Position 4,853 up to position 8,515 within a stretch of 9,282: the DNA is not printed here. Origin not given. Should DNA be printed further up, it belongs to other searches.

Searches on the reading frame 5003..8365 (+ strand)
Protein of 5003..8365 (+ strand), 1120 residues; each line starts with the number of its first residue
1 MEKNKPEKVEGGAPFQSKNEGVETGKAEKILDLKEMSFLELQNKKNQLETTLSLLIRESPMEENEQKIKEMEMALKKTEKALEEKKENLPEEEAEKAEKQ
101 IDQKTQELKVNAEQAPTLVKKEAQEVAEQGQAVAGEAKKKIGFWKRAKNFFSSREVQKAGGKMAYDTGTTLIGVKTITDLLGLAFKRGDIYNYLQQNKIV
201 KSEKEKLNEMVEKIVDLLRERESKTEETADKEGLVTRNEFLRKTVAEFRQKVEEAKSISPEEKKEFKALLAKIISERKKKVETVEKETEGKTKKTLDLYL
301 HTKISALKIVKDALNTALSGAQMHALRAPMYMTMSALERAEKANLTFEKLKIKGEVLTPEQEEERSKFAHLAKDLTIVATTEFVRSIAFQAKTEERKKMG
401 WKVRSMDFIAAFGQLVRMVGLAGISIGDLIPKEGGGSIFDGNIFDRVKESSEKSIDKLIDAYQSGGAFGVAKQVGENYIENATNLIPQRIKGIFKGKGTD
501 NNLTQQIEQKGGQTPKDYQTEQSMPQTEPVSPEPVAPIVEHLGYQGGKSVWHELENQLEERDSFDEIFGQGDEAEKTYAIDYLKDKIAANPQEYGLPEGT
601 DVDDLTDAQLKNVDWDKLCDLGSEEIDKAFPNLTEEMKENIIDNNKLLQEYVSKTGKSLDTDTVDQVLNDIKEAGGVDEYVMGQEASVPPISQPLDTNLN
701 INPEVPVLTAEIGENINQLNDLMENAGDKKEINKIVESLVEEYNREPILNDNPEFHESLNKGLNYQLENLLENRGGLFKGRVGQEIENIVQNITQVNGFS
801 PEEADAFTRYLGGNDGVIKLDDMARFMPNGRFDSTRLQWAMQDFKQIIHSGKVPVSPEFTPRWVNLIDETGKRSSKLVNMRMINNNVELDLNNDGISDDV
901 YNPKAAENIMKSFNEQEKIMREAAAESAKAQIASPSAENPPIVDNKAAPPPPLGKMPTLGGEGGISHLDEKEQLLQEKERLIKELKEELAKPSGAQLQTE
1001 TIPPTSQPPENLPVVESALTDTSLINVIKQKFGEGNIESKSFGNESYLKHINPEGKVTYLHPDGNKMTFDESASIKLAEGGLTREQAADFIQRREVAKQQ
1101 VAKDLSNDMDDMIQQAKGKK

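Call 3: search_protein_families(library=pfam, proteins=[window:5003-8365:+], max_evalue=0.1)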
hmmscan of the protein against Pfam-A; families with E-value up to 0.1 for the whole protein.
window:5003-8365:+ (1120 aa): 1 family
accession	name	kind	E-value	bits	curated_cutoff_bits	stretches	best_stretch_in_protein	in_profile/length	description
PF04867.17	DUF643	-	0.028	15.5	25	1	622-673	15-67/114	Protein of unknown function (DUF643)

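Call 4: search_protein_families(library=ncbifam, proteins=[window:5003-8365:+], max_evalue=0.1)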
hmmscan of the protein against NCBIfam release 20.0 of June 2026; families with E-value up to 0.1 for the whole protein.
window:5003-8365:+ (1120 aa): 0 families

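Call 9: find_homologous_proteins(query=window:5003-8365:+, max_evalue=0.001)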
Query window:5003-8365:+ (1120 aa): 4 proteins with E <= 0.001 among 8000 candidates.
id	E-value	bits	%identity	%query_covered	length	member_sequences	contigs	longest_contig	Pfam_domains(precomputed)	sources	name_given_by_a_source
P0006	0.0e+0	2417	99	100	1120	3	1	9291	-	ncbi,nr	ncbi:MAG: hypothetical protein PHW15_03005 [Patescibacteria group bacterium]|nr:hypothetical protein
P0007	0.0e+0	1379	62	82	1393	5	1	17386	-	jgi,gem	-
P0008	6.3e-169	582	48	42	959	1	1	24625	-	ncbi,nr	ncbi:hypothetical protein KKG58_02350, partial [Patescibacteria group bacterium]|nr:hypothetical pro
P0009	2.6e-24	104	32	30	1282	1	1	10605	-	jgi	jgi:hypothetical protein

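Call 10: find_encoding_contigs(protein=P0007, flank=10000, max_places=3)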
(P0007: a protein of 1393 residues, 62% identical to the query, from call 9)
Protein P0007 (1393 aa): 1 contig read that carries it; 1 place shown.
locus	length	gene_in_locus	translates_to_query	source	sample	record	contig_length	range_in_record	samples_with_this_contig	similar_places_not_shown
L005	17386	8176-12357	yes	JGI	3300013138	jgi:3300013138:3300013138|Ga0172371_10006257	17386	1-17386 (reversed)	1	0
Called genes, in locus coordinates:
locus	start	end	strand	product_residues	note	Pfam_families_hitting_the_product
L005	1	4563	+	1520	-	?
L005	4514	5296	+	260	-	PF03141:Methyltransf_29 (weak), PF13489:Methyltransf_23, PF08241:Methyltransf_11, PF13649:Methyltransf_25, PF13847:Methyltransf_31 (weak)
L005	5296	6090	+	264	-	PF01336:tRNA_anti-codon (faint), PF18942:DUF5689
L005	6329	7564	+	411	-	PF00091:Tubulin, PF12327:FtsZ_C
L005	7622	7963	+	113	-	-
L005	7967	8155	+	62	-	-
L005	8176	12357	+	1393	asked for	-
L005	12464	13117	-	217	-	-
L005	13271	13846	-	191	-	-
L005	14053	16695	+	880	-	PF02518:HATPase_c, PF00204:DNA_gyraseB, PF14890:Intein_splicing, PF01751:Toprim, PF00986:DNA_gyraseB_C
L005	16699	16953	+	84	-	PF00584:SecE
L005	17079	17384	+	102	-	?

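Call 11: find_encoding_contigs(protein=P0008, flank=10000, max_places=3)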
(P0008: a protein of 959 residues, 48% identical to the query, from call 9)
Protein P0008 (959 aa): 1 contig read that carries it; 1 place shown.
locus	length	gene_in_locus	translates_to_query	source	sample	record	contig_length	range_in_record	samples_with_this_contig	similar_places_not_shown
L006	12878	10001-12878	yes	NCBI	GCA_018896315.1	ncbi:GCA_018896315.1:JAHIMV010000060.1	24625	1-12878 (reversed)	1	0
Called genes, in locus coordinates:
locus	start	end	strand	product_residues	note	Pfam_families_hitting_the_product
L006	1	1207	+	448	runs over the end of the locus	PF00919:UPF0004, PF04055:Radical_SAM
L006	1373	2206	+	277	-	PF01048:PNP_UDP_1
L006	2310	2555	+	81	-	PF12732:YtxH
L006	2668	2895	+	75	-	PF12797:Fer4_2, PF13187:Fer4_9 (faint), PF13237:Fer4_10 (weak), PF00037:Fer4, PF12837:Fer4_6 (weak), PF13459:Fer4_15, PF14697:Fer4_21 (weak), PF13370:Fer4_13, +2 more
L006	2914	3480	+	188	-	PF01558:POR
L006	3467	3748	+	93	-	PF13187:Fer4_9 (faint), PF12797:Fer4_2 (weak), PF12837:Fer4_6, PF13237:Fer4_10 (weak), PF00037:Fer4, PF14697:Fer4_21, PF12838:Fer4_7, PF00037:Fer4 (weak), +2 more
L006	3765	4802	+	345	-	-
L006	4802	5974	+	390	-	PF01855:POR_N, PF02780:Transketolase_C (faint), PF17147:PFOR_II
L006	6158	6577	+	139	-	PF02130:YbeY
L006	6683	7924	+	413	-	PF11104:PilM_2 (faint), PF14450:FtsA (weak), PF02491:SHS2_FTSA, PF06723:MreB_Mbl, PF14450:FtsA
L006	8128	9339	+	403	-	PF00091:Tubulin, PF12327:FtsZ_C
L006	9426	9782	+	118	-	-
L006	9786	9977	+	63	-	-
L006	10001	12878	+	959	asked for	?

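Call 12: find_encoding_contigs(protein=P0009, flank=10000, max_places=3)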
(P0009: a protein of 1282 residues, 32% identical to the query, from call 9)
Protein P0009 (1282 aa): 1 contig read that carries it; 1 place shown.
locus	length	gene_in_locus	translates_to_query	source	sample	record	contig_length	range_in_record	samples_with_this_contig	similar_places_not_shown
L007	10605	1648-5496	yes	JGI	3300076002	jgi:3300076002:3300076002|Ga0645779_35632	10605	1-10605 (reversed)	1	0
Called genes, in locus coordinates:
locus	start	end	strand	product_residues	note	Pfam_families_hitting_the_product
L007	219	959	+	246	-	PF01145:Band_7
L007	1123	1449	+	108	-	-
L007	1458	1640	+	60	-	-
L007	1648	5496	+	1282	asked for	-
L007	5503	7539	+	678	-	PF09826:Beta_propel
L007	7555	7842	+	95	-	PF18898:DUF5654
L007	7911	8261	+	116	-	-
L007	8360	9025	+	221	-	PF01386:Ribosomal_L25p, PF14693:Ribosomal_TL5_C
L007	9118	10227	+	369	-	PF11258:DUF3048, PF17479:DUF3048_C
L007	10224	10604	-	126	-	?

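Call 16: search_protein_families(library=phrogs, proteins=[window:5003-8365:+], max_evalue=0.1)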
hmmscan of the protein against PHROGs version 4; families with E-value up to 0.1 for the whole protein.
window:5003-8365:+ (1120 aa): 0 families

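Call 17: search_solved_structures(query=A1, max_evalue=1)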
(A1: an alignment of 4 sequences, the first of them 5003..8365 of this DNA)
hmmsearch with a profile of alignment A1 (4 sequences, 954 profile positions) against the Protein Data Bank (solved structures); distinct sequences matched with E-value up to 1: 0.

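Call 19: find_related_loci(query=A1, collection=genome_contigs, flank=10000)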
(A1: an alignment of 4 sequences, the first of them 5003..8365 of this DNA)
Query A1 (1120 aa) in genome_contigs; peptide patterns used: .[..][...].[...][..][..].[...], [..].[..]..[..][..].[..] (x = any residue, [..] = any of these).
600 stretches matched a pattern, but none encodes a relative of the query by tblastn (E <= 1e-3).

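Call 20: find_related_loci(query=A1, collection=metagenome_contigs, flank=10000)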
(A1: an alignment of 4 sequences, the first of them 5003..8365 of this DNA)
Query A1 (1120 aa) in metagenome_contigs; peptide patterns used: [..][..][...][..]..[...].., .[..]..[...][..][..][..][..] (x = any residue, [..] = any of these).
600 stretches matched a pattern (row limit reached: there are more); 1 encode a relative of the query (tblastn E <= 1e-3); 1 distinct loci.
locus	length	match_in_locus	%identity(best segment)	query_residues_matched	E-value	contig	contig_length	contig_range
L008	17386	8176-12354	62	1-1120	0e+0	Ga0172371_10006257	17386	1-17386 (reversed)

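Call 31: search_protein_families(library=pfam, proteins=[L007:5503-7539:+, L007:7911-8261:+], max_evalue=0.01)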
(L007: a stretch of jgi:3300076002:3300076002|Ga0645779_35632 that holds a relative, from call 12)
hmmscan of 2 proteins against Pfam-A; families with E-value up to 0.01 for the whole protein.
L007:5503-7539:+ (678 aa): 1 family
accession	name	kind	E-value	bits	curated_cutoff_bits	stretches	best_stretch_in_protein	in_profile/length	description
PF09826.15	Beta_propel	-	5.2e-104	349.3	22.4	1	124-668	2-493/495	Beta propeller domain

L007:7911-8261:+ (116 aa): 0 families

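Call 91: search_protein_families(library=padloc, proteins=[window:5003-8365:+], max_evalue=0.1)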
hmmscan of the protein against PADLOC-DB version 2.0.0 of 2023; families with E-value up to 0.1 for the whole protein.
window:5003-8365:+ (1120 aa): 0 families
